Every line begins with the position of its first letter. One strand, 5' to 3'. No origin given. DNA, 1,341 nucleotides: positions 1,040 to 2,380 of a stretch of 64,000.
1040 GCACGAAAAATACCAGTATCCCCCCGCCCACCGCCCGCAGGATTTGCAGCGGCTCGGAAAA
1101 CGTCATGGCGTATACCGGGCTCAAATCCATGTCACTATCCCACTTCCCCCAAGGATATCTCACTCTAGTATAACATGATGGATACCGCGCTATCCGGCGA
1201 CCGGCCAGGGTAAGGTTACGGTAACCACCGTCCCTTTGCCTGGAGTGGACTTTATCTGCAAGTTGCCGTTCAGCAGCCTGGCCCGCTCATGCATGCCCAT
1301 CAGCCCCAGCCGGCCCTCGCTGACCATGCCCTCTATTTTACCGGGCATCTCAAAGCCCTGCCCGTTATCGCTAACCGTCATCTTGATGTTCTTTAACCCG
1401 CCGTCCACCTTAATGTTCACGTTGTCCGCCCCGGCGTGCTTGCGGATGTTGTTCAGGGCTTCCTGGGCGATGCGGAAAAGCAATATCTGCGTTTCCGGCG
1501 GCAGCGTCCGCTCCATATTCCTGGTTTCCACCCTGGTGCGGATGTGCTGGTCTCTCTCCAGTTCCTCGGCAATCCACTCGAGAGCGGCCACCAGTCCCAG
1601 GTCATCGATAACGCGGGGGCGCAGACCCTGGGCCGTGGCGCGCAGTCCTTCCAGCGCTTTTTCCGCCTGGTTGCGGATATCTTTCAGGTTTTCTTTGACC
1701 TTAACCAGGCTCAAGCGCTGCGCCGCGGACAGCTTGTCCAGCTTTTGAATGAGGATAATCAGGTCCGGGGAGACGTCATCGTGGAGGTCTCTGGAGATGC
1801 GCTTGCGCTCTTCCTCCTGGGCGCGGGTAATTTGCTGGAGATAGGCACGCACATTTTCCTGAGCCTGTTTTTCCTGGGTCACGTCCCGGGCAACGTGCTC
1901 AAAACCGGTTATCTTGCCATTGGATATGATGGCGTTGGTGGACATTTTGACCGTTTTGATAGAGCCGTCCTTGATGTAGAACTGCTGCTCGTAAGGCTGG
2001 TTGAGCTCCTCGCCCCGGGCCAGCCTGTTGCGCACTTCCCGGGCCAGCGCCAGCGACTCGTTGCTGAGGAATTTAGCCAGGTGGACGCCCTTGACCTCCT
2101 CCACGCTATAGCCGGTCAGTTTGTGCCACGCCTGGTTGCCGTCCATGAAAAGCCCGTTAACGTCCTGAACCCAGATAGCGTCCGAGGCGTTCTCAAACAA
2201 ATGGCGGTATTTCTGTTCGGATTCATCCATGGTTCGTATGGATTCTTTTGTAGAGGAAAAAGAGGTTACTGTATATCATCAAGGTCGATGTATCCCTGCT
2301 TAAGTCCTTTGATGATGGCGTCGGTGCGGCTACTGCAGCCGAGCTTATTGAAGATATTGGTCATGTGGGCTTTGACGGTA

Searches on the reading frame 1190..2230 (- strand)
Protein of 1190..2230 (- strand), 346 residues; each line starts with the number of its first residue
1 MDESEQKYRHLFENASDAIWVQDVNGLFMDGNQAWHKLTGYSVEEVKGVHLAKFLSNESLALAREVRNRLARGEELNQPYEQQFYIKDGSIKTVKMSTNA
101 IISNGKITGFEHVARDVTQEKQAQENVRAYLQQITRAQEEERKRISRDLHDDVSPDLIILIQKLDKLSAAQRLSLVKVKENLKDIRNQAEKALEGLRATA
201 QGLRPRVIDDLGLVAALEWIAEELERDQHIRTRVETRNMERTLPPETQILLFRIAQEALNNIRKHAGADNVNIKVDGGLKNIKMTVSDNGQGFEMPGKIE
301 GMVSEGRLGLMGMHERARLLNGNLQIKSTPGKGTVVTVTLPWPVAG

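Call 86: find_encoding_contigs(protein=window:1190-2230:-, flank=10000, max_places=1)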
Protein window:1190-2230:- (346 aa): no gene with exactly this product is on record in the collection.
